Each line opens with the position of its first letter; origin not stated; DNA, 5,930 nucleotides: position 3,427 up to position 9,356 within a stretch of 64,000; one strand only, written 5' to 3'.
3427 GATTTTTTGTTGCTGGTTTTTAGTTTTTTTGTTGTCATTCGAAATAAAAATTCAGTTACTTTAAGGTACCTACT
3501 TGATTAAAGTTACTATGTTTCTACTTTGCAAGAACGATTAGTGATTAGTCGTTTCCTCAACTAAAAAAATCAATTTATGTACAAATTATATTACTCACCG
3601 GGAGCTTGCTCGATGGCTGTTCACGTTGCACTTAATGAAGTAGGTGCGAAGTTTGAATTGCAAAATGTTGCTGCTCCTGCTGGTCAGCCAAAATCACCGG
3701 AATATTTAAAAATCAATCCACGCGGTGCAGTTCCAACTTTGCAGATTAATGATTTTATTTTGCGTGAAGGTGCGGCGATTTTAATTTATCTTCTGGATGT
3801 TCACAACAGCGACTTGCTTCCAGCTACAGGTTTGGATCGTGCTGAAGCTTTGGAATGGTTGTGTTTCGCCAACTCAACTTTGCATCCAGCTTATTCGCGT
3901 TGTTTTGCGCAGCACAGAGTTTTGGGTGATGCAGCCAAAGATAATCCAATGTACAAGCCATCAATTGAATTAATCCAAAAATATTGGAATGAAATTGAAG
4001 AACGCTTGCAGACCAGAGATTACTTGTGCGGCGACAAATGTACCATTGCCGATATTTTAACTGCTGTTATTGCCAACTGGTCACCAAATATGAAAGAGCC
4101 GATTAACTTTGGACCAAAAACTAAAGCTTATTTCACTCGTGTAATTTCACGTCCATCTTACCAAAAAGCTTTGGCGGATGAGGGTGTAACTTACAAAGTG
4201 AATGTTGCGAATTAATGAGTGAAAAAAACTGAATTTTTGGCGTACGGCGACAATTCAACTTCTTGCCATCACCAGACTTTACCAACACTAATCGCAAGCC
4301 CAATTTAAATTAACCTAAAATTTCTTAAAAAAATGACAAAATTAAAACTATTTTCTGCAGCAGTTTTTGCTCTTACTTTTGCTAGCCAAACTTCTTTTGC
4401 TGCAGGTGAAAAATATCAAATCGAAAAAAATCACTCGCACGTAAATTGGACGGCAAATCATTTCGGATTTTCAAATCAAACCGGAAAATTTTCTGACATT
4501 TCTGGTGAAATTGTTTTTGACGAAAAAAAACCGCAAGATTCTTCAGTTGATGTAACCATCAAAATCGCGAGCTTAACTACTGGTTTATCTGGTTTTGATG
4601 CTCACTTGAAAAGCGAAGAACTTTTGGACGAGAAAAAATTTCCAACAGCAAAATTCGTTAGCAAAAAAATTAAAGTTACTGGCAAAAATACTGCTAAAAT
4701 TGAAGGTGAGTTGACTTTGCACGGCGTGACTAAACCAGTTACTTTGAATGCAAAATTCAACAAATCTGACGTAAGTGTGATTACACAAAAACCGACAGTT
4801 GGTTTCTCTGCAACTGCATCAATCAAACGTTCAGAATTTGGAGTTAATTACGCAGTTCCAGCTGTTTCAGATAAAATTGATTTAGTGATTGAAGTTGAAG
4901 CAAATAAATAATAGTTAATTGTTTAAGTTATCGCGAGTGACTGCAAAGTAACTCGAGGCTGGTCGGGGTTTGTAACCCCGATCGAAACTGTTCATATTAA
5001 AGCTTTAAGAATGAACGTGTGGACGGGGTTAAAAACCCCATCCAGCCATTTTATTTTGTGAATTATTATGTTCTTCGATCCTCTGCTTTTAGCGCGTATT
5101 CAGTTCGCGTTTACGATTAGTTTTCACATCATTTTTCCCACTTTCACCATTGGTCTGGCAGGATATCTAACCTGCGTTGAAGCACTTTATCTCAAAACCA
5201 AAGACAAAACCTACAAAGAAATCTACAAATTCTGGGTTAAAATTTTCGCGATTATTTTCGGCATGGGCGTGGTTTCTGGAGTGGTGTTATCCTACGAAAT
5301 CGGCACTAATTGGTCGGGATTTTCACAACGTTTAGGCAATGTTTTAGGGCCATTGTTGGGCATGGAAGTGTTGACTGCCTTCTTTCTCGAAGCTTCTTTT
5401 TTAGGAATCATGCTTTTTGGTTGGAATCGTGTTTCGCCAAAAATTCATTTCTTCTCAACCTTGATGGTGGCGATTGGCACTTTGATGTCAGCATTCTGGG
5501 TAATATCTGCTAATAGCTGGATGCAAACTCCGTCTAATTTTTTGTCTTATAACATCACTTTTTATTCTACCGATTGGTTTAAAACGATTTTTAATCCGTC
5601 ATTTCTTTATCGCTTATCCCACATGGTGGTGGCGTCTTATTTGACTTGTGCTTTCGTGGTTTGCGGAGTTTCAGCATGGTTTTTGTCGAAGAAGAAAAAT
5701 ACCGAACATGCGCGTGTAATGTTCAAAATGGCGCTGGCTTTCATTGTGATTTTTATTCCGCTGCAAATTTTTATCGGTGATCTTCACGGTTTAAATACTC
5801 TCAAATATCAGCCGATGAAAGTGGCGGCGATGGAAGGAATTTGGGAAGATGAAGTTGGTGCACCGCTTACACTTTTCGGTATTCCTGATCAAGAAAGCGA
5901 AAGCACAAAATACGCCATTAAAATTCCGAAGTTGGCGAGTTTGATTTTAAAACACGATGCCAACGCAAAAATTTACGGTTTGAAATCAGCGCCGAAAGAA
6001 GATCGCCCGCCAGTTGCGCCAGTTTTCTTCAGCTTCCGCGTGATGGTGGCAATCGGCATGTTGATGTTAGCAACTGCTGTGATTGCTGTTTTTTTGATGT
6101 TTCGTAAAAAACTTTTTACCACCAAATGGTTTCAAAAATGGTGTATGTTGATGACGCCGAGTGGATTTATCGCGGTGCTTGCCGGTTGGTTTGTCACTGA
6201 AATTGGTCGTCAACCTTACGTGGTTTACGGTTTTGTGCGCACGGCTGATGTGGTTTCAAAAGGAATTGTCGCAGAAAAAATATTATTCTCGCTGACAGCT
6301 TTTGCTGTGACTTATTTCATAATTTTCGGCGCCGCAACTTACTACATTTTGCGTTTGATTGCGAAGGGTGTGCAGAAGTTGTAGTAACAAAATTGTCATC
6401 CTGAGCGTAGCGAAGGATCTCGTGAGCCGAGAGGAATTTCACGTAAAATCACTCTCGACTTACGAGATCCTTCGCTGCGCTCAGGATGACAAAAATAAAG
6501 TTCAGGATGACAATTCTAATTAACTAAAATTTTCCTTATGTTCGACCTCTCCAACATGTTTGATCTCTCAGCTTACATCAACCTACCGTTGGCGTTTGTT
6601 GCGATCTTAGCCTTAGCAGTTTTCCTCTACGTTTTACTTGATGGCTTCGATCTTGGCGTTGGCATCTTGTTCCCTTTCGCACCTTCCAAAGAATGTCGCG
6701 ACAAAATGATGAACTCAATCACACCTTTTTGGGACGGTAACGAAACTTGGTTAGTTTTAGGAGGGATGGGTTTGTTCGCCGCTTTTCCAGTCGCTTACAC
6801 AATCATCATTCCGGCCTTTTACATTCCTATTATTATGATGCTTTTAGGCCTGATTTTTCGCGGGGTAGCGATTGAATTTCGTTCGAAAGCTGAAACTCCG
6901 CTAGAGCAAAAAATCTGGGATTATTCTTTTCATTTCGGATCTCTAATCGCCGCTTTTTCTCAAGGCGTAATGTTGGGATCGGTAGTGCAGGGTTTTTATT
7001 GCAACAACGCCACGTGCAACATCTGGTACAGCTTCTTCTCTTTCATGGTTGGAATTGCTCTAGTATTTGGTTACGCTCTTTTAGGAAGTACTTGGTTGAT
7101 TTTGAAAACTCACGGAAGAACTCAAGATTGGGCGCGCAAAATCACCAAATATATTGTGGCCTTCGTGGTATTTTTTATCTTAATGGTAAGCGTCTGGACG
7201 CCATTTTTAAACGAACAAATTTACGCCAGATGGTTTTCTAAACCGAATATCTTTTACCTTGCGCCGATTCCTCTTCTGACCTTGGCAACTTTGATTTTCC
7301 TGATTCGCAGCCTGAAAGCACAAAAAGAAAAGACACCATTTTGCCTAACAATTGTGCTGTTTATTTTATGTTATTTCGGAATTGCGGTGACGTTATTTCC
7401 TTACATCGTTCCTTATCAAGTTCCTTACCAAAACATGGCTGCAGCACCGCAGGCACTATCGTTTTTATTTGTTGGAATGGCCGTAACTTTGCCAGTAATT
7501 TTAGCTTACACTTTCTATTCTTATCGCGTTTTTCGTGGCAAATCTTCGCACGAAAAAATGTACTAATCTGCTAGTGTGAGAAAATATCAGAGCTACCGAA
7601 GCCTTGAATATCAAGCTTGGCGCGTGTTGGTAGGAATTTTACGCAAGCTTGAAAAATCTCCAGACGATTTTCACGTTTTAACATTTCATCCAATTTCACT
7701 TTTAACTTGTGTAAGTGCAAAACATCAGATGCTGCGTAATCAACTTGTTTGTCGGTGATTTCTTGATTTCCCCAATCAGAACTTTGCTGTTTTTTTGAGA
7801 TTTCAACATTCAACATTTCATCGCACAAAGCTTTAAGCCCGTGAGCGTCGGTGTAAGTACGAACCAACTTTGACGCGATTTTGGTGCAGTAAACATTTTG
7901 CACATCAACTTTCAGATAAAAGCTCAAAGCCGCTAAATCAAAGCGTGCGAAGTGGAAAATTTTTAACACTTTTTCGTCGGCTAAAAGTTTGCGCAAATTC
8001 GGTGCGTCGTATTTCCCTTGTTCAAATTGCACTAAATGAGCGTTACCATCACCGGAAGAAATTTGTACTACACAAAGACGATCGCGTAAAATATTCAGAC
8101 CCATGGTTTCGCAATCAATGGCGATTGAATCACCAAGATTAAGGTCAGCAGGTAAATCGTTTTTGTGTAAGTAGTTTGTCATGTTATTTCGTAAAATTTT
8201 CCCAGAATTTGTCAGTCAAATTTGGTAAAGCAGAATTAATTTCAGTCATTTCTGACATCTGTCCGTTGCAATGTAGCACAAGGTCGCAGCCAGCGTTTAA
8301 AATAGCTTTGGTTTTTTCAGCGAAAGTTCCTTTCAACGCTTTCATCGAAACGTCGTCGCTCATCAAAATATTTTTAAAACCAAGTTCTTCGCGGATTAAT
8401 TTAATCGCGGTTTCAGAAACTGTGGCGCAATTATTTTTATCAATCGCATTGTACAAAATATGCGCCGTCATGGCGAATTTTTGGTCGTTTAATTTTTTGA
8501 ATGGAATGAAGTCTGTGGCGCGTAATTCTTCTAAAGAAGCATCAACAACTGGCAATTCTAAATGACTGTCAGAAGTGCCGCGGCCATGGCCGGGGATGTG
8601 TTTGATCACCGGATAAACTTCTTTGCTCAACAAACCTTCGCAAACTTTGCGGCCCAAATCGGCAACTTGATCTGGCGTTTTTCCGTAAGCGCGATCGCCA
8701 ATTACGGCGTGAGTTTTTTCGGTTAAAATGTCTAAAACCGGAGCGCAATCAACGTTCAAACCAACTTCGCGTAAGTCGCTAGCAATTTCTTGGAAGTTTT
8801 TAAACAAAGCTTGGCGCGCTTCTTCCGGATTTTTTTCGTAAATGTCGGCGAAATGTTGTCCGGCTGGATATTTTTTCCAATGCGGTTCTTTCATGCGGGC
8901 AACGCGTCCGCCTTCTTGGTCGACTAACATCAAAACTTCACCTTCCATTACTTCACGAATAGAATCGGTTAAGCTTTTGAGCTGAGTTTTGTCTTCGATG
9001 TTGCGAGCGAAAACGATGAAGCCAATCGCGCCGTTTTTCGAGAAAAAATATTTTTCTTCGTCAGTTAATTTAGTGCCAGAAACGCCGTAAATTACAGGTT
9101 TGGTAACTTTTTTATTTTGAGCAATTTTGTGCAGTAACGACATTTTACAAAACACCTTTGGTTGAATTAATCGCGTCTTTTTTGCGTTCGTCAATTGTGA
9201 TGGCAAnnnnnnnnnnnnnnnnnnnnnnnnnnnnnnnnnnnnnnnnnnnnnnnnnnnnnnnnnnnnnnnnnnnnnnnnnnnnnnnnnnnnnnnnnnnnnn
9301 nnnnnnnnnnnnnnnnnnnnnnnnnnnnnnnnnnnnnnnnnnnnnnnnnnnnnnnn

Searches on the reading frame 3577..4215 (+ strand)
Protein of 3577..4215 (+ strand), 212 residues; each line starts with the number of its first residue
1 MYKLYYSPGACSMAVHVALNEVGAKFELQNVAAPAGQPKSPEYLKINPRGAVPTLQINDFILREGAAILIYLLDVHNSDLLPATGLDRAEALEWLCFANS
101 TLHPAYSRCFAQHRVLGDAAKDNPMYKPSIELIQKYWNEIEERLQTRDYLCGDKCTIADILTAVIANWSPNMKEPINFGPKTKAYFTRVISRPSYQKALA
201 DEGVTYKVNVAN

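Call 27: search_protein_families(library=pfam, proteins=[window:3577-4215:+], max_evalue=0.0001)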
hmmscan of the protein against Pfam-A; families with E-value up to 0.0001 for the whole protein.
window:3577-4215:+ (212 aa): 5 families
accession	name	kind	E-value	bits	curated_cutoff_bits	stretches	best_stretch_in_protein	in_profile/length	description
PF02798.26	GST_N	-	7.6e-13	49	20.9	1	3-73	4-75/76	Glutathione S-transferase, N-terminal domain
PF13409.12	GST_N_2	-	9e-11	42.7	25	1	11-72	4-67/70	Glutathione S-transferase, N-terminal domain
PF00043.30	GST_C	-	1.7e-10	41.5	20.7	1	114-193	17-93/93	Glutathione S-transferase, C-terminal domain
PF13417.12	GST_N_3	-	6.5e-09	36.5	22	1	4-76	1-71/75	Glutathione S-transferase, N-terminal domain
PF14497.11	GST_C_3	-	5.2e-05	23.8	21.6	1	131-196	29-98/104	Glutathione S-transferase, C-terminal domain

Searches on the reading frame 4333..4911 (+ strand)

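Call 27: search_protein_families(library=pfam, proteins=[window:4333-4911:+], max_evalue=0.0001)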
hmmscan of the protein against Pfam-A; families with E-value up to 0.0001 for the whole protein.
window:4333-4911:+ (192 aa): 1 family
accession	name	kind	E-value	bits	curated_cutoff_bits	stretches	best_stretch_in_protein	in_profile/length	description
PF04264.18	YceI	-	4.7e-47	160.5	23.7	1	28-190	1-150/150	YceI-like domain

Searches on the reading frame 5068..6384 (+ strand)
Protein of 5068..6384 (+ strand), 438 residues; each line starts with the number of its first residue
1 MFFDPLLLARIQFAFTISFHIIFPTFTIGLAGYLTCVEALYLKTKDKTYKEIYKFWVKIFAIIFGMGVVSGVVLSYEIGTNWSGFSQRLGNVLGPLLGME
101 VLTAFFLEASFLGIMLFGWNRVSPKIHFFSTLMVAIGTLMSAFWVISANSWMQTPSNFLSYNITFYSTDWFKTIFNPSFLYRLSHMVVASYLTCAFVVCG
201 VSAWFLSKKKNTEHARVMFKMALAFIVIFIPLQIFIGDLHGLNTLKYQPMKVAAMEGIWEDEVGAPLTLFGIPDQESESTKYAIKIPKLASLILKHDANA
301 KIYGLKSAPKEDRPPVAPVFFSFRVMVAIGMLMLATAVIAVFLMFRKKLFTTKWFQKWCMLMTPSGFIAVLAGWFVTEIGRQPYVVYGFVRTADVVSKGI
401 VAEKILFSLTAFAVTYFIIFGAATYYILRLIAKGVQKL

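Call 27: search_protein_families(library=pfam, proteins=[window:5068-6384:+], max_evalue=0.0001)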
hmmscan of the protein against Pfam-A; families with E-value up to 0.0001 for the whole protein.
window:5068-6384:+ (438 aa): 1 family
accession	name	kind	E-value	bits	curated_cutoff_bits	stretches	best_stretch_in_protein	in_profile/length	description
PF01654.22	Cyt_bd_oxida_I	-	2.8e-164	547.1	26.2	1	8-434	1-417/418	Cytochrome bd terminal oxidase subunit I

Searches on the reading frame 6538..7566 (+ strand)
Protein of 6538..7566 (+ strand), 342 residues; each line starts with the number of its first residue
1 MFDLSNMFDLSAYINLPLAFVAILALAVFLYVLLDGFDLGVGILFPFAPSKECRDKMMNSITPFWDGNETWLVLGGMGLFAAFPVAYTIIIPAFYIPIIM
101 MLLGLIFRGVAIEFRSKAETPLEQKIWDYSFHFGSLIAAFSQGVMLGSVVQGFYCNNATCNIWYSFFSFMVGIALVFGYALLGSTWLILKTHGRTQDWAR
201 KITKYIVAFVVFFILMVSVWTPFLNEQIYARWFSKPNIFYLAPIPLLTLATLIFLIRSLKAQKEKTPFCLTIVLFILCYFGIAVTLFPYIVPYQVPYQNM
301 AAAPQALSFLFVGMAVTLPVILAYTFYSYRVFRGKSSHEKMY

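Call 27: search_protein_families(library=pfam, proteins=[window:6538-7566:+], max_evalue=0.0001)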
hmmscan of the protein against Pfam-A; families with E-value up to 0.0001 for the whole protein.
window:6538-7566:+ (342 aa): 1 family
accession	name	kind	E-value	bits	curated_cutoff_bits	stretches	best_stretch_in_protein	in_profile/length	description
PF02322.20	Cyt_bd_oxida_II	-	6.3e-91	305.3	35.6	1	16-332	1-302/302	Cytochrome bd terminal oxidase subunit II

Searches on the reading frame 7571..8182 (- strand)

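Call 27: search_protein_families(library=pfam, proteins=[window:7571-8182:-], max_evalue=0.0001)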
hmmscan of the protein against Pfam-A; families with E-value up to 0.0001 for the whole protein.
window:7571-8182:- (203 aa): 2 families
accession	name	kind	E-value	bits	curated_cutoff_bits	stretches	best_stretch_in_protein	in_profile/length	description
PF01612.26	DNA_pol_A_exo1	-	7.9e-39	133.7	23.6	1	14-168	17-172/173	3'-5' exonuclease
PF13482.12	RNase_H_2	-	8.9e-05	22.9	22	0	22-164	3-164/165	RNase_H superfamily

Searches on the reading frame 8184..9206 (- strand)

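Call 27: search_protein_families(library=pfam, proteins=[window:8184-9206:-], max_evalue=0.0001)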
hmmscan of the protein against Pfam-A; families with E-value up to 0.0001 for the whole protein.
window:8184-9206:- (340 aa): 1 family
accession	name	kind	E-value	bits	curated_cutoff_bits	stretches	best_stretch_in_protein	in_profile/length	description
PF00933.27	Glyco_hydro_3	-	1.2e-55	189.6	27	1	28-330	6-299/316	Glycosyl hydrolase family 3 N terminal domain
